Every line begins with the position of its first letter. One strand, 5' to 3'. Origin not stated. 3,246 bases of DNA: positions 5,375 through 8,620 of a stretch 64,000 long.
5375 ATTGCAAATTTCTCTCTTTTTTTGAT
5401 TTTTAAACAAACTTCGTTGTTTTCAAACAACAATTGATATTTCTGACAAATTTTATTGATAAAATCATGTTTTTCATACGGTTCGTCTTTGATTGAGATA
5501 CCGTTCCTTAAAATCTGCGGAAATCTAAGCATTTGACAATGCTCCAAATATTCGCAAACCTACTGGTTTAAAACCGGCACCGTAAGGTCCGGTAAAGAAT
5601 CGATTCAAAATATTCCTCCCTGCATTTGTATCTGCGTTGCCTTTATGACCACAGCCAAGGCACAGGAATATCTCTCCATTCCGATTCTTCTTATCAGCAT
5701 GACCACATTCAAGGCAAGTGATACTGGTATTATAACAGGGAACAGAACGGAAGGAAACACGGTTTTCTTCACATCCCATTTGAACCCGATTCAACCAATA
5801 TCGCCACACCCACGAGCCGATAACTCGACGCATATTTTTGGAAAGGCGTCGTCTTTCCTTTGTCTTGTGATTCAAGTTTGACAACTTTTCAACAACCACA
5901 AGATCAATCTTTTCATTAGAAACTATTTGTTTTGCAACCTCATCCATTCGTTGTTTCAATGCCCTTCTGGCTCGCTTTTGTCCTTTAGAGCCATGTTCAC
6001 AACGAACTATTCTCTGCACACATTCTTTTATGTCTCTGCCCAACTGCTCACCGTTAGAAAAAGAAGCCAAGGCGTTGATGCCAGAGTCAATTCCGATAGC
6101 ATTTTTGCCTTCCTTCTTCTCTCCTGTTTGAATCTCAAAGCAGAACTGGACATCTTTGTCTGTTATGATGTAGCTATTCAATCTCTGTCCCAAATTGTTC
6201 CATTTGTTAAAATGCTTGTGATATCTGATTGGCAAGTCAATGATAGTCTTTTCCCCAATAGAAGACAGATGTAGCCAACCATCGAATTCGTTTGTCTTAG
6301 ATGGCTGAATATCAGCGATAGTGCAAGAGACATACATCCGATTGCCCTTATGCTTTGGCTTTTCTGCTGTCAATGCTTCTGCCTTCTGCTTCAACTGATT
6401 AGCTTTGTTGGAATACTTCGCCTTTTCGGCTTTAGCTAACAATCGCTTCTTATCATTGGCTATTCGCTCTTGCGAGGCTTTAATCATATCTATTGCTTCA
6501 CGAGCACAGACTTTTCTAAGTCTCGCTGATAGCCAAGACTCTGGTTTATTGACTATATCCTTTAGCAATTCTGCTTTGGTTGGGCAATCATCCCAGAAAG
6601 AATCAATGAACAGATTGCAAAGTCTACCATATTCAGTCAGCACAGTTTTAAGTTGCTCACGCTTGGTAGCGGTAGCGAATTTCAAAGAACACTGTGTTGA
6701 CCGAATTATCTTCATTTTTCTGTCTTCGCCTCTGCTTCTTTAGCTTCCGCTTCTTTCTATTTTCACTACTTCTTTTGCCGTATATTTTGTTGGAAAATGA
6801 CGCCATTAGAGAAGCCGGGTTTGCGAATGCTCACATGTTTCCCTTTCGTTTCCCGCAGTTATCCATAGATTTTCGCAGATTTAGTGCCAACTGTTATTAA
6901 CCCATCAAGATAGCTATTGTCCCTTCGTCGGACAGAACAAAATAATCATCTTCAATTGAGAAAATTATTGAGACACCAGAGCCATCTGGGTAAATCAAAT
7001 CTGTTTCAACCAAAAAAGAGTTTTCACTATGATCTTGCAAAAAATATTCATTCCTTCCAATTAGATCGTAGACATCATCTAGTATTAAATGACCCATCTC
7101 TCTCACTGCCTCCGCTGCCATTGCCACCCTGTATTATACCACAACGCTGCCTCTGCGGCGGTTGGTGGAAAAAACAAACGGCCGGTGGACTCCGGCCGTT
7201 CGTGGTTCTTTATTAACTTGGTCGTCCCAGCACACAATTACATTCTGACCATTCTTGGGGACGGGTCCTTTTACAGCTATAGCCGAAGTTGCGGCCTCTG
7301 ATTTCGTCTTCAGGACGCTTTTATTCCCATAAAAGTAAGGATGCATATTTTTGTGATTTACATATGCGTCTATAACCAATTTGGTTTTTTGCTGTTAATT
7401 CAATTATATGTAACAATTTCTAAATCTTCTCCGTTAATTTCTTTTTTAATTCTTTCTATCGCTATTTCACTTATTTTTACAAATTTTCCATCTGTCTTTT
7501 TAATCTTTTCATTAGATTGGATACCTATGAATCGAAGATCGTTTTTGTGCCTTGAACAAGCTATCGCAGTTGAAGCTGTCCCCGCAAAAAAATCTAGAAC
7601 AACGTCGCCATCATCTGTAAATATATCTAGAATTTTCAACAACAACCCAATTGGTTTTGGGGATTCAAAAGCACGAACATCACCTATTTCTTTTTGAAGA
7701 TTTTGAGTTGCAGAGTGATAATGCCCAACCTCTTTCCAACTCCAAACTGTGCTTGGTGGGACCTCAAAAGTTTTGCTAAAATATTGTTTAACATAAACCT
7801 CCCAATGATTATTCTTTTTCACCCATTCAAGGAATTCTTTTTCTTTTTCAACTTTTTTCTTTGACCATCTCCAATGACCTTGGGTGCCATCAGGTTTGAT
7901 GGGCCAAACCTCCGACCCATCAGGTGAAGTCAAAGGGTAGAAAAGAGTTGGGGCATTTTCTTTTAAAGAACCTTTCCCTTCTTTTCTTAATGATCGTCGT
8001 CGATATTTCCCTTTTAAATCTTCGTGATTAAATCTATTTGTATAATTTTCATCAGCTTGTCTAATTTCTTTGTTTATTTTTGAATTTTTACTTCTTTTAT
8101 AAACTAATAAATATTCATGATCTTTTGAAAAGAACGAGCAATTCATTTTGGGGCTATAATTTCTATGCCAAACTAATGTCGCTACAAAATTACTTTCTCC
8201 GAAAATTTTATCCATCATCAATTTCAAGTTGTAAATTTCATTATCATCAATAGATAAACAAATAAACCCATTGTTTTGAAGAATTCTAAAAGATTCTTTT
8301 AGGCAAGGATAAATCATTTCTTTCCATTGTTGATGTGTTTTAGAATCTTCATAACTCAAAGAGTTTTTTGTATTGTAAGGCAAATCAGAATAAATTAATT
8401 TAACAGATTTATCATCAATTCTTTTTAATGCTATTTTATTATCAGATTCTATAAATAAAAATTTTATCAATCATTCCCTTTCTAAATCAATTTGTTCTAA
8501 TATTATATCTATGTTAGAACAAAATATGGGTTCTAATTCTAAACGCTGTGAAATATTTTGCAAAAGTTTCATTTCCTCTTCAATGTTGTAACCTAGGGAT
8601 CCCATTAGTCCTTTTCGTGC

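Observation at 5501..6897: Second, tnpB-only copy shares both termini; predicted OMEGA-RNA scaffold and guides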

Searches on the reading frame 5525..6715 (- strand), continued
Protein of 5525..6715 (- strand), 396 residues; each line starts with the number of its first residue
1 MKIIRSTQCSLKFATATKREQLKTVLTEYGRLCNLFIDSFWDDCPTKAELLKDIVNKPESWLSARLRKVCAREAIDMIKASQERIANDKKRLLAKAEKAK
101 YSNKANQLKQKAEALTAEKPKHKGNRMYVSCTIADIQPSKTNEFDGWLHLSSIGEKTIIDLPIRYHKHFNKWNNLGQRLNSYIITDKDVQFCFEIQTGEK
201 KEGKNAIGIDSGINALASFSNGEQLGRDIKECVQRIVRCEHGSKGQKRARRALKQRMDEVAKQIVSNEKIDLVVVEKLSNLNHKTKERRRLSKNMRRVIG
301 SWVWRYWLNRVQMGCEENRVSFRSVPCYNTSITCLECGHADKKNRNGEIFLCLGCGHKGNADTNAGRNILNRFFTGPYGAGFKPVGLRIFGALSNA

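Call 59: search_protein_families(library=ncbifam, proteins=[window:5525-6715:-], max_evalue=0.001)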
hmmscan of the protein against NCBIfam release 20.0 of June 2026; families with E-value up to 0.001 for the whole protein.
window:5525-6715:- (396 aa): 5 families
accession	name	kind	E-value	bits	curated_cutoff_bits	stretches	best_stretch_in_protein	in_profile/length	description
NF040570.1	guided_TnpB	subfamily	1e-20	74.4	100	1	57-372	60-389/389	RNA-guided endonuclease TnpB family protein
NF049972.1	CRISPR_Cas12f2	exception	5.9e-17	61.6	450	1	250-374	393-520/524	type V CRISPR-associated effector Cas12f2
NF038281.1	IS200_TnpB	exception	1.7e-06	27.4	425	1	191-371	162-357/360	IS200/IS605 family element RNA-guided endonuclease TnpB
NF038280.1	IS607_TnpB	exception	4.3e-05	22.7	350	0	188-371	183-390/431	IS607 family element RNA-guided endonuclease TnpB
TIGR01766.2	TIGR01766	domain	0.00022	21.7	32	1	250-318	2-69/82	IS200/IS605 family accessory protein TnpB-related protein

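Call 65: search_solved_structures(query=A3, max_evalue=0.001, show_alignments=1)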
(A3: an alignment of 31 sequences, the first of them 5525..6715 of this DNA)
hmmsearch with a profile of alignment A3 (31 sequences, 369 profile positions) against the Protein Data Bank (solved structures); distinct sequences matched with E-value up to 0.001: 32.
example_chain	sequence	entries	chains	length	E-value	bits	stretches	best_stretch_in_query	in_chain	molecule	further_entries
8j3r_A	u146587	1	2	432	3.9e-14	55.6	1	274-346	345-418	Transposase IS605 OrfB C-terminal domain-containing protein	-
8j1j_A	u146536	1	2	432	4.7e-14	55.3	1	254-346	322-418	Transposase IS605 OrfB C-terminal domain-containing protein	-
8j12_A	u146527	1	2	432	4.7e-14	55.3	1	274-346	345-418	Transposase IS605 OrfB C-terminal domain-containing protein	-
7wju_A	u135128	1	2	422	5.1e-14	55.2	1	274-346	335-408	OrfB_Zn_ribbon domain-containing protein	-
8dzj_A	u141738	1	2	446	5.6e-14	55.1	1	274-346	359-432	OrfB_Zn_ribbon domain-containing protein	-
9nzq_A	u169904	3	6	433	5.3e-13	51.9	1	276-349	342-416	Cas12f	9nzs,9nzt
8hr5_A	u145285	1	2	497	6e-13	51.7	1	172-364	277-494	Transposase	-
9nzp_A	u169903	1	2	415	3.9e-12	49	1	268-348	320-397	IS200/IS605 family element transposase accessory protein TnpB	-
7lys_A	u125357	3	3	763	2.1e-11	46.6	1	301-354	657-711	CasPhi-2 | CasPhi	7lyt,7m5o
7c7l_A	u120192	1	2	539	2.9e-11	46.2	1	224-348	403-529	CRISPR-associated protein Cas14a.1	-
7l48_A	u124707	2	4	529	3e-11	46.1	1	224-348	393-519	Cas12f | Cas12f1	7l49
9b0l_P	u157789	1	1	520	2.6e-10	43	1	214-352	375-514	TnpB-like protein L79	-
8iew_A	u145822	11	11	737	2.3e-09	39.9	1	303-354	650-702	Cas005 | Cas12j-SF05 | Cas12-1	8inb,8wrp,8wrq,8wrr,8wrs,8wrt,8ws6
8iaz_A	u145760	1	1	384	5.1e-09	38.7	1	165-346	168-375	Transposase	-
9jfo_A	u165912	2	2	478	1.9e-08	36.9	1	281-348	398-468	LaTranC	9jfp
8bf8_A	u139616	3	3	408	4.1e-07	32.5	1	183-348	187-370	RNA-guided DNA endonuclease TnpB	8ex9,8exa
8h1j_A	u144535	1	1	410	4.1e-07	32.5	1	183-348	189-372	RNA-guided DNA endonuclease TnpB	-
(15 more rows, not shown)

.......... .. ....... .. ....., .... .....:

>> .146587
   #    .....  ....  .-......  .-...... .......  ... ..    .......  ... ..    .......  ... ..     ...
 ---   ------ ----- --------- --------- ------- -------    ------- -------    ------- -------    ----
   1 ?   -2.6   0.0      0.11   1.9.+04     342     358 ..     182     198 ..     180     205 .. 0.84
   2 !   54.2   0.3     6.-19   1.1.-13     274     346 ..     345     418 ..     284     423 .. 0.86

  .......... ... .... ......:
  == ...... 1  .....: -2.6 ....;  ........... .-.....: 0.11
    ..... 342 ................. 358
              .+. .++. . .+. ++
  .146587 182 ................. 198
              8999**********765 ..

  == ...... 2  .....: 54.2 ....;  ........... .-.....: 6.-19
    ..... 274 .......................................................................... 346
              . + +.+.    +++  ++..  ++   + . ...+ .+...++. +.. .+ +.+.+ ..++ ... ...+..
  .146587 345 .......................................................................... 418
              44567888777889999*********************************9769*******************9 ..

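Call 75: search_protein_families(library=phrogs, proteins=[window:5525-6715:-], max_evalue=0.01)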
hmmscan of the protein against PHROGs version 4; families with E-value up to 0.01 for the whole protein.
window:5525-6715:- (396 aa): 3 families
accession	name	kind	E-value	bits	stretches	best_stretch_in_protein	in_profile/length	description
phrog_506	-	integration and excision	6.8e-21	75.8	1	15-372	17-363/403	transposase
phrog_12300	-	integration and excision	4e-17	63.3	1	173-370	43-238/286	transposase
phrog_16792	-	unknown function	0.0019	19.5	1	263-372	50-156/180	-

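Call 78: search_dna_similar(query=window:5525-6715:-, collection=phages, mode=protein, max_rows=12)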
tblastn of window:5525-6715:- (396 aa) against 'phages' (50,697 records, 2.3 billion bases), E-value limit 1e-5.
Records with a match: 22; places in all: 25; records where one place covers at least 80% of the query: 3.
Best place of each record, by identity: <60% 22.
By first word of the organism name: Nodularia 6; Thermus 4; uncultured 3; Salmonella 3; Nitratidesulfovibrio 1; Desulfovibrio 1; Saccharomonospora 1; Rhodothermus 1; Anabaena 1; Nostoc 1.
By host as written in the record: Nodularia spumigena KAC65 4; - 3; Thermus thermophilus HB27 2; Thermus thermophilus HB8 2; Nodularia sp. AV2 2; Nitratidesulfovibrio vulgaris ATCC7757 (synonym: Desulfovibtio vulgaris) 1; Desulfovibrio vulgaris ATCC 7757 1; Saccharomonospora sp. 1; and 6 more.
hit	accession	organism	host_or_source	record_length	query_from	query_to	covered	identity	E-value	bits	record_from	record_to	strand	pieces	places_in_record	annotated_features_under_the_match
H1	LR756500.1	uncultured phage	metagenomic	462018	3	377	95%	25.9%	1e-24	112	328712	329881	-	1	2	record has no annotation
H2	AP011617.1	Thermus phage TMA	Thermus thermophilus HB27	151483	1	372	94%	23.3%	2e-14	81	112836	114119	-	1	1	transposase | resolvase-like protein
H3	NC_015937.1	Thermus phage TMA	Thermus thermophilus HB27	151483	1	372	94%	23.3%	2e-14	81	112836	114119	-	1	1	transposase (x2)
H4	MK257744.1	Thermus phage YS40_Isch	Thermus thermophilus HB8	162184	119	372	64%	28.0%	9e-17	88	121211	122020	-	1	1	IS607 family transposase ISCARN1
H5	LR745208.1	uncultured phage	metagenomic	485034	129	372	62%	27.2%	1e-9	66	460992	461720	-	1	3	record has no annotation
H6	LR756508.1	uncultured phage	metagenomic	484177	145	388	62%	24.7%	1e-7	60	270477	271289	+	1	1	record has no annotation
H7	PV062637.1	Nitratidesulfovibrio phage SRB7757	Nitratidesulfovibrio vulgaris ATCC7757 ...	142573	159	377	55%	26.8%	6e-15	83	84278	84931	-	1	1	record has no annotation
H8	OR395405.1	Desulfovibrio phage 7757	Desulfovibrio vulgaris ATCC 7757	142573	159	377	55%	26.8%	6e-15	83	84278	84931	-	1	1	record has no annotation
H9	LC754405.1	Thermus phage MN1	Thermus thermophilus HB8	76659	189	386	50%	28.1%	2e-8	62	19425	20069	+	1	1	transposase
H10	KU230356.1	Nodularia phage vB_NpeS-2AV2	Nodularia sp. AV2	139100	189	371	46%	29.1%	3e-6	56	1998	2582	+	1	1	hypothetical protein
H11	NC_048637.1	Nodularia phage vB_NpeS-2AV2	Nodularia sp. AV2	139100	189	371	46%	29.1%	3e-6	56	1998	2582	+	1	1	transposase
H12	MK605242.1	Nodularia phage vB_NspS-kac65v151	Nodularia spumigena KAC65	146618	189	371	46%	29.1%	3e-6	56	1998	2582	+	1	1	transposase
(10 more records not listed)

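Call 79: search_dna_similar(query=window:5525-6715:-, collection=plasmids, mode=protein, max_rows=12)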
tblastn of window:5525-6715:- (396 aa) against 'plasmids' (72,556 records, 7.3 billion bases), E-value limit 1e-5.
Records with a match: 173; places in all: 255; records where one place covers at least 80% of the query: 8.
Best place of each record, by identity: <60% 173.
By first word of the organism name: Streptomyces 16; Halobacterium 11; Clostridium 11; Natrinema 8; Thermus 8; Haladaptatus 7; Haloarcula 6; Pseudomonas 6; Haloplanus 5; Deinococcus 5; and 60 more.
By predicted mobility (MOB-suite, as given by PLSDB): non-mobilizable 149; mobilizable 12; conjugative 12.
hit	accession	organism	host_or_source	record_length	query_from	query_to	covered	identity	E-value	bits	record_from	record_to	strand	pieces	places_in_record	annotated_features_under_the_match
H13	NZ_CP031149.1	Haloplanus rubicundus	solar salt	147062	4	373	93%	23.6%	6e-10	69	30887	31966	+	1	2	RNA-guided endonuclease TnpB family protein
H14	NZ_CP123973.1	Ligilactobacillus salivarius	pure culture,pig intestine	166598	1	369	93%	23.6%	2e-7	61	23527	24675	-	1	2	transposase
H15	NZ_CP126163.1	Haloarcula pelagica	cell culture,sediment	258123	4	373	93%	23.2%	8e-9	65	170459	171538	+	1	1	transposase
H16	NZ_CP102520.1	Ligilactobacillus salivarius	Homo sapiens,Cell culture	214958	1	369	93%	23.3%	3e-6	57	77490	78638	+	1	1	transposase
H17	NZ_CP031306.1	Natronorubrum bangense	Cell culture,The Bange salt-alkaline ...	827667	4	373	93%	22.5%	4e-6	57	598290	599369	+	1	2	none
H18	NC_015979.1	Fructilactobacillus sanfranciscensis TMW 1.1304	-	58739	1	369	93%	22.5%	7e-6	56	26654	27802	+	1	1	RNA-guided endonuclease TnpB family protein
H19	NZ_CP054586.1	Halorubrum sp. CBA1229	solar salt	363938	4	373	93%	22.1%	9e-7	59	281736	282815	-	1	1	RNA-guided endonuclease TnpB family protein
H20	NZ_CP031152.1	Haloplanus rubicundus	solar salt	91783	18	373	90%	22.1%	3e-6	57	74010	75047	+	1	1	RNA-guided endonuclease TnpB family protein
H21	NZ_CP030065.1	Halorubrum sp. PV6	salt water,water sample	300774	101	372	69%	26.1%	5e-6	56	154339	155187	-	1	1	RNA-guided endonuclease TnpB family protein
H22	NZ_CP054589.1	Halolamina sp. CBA1230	solar salt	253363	148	387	61%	27.8%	4e-6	57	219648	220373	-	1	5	RNA-guided endonuclease TnpB family protein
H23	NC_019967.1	Natrinema pellirubrum DSM 15624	-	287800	148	387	61%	27.8%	4e-6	57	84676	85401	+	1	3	RNA-guided endonuclease TnpB family protein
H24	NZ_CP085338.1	Haladaptatus halobius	cell culture,saline soil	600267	148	387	61%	27.6%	1e-6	59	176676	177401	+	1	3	transposase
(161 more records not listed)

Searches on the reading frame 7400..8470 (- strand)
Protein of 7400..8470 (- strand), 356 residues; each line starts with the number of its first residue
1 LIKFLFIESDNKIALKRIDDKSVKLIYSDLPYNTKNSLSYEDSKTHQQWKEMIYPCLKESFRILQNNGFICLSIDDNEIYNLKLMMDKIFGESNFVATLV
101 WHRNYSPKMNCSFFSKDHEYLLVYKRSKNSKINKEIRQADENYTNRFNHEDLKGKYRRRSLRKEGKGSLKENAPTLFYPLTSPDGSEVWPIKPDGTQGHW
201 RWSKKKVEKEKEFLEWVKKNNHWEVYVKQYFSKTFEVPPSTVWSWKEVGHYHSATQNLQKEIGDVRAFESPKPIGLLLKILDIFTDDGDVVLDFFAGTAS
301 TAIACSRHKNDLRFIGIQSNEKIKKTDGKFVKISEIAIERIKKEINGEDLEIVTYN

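Call 7: search_protein_families(library=pfam, proteins=[window:7400-8470:-], max_evalue=0.01)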
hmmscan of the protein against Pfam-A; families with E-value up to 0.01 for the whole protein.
window:7400-8470:- (356 aa): 2 families
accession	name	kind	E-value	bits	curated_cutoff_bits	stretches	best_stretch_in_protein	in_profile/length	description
PF01555.25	N6_N4_Mtase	-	2.4e-38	132.7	26.7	1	23-325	1-217/221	DNA methylase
PF02475.24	TRM5-TYW2_MTfase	-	0.0041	17.5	28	1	285-322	34-71/164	TRM5/TYW2 methyltransferase domain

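Call 34: find_encoding_contigs(protein=window:7400-8470:-, flank=6000, max_places=10)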
Protein window:7400-8470:- (356 aa): 5 contigs read that carry it; 3 places shown.
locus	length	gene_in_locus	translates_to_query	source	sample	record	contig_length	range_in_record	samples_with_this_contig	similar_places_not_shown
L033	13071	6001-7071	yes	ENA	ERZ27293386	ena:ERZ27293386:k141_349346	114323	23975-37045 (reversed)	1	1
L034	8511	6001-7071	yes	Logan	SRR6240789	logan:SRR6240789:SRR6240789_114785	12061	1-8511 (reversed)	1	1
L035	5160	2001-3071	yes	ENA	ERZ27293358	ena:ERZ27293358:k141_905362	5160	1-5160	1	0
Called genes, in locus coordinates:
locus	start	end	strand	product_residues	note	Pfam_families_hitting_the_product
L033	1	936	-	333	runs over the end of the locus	-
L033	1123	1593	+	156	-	-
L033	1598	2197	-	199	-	-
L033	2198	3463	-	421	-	-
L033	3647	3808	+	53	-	-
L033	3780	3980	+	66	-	-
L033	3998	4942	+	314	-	-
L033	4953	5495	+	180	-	-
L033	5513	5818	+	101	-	-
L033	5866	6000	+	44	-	-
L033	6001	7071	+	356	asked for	PF01555:N6_N4_Mtase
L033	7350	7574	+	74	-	-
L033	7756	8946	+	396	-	PF07282:Cas12f1-like_TNB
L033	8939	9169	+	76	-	-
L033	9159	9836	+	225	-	-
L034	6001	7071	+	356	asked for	PF01555:N6_N4_Mtase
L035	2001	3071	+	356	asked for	PF01555:N6_N4_Mtase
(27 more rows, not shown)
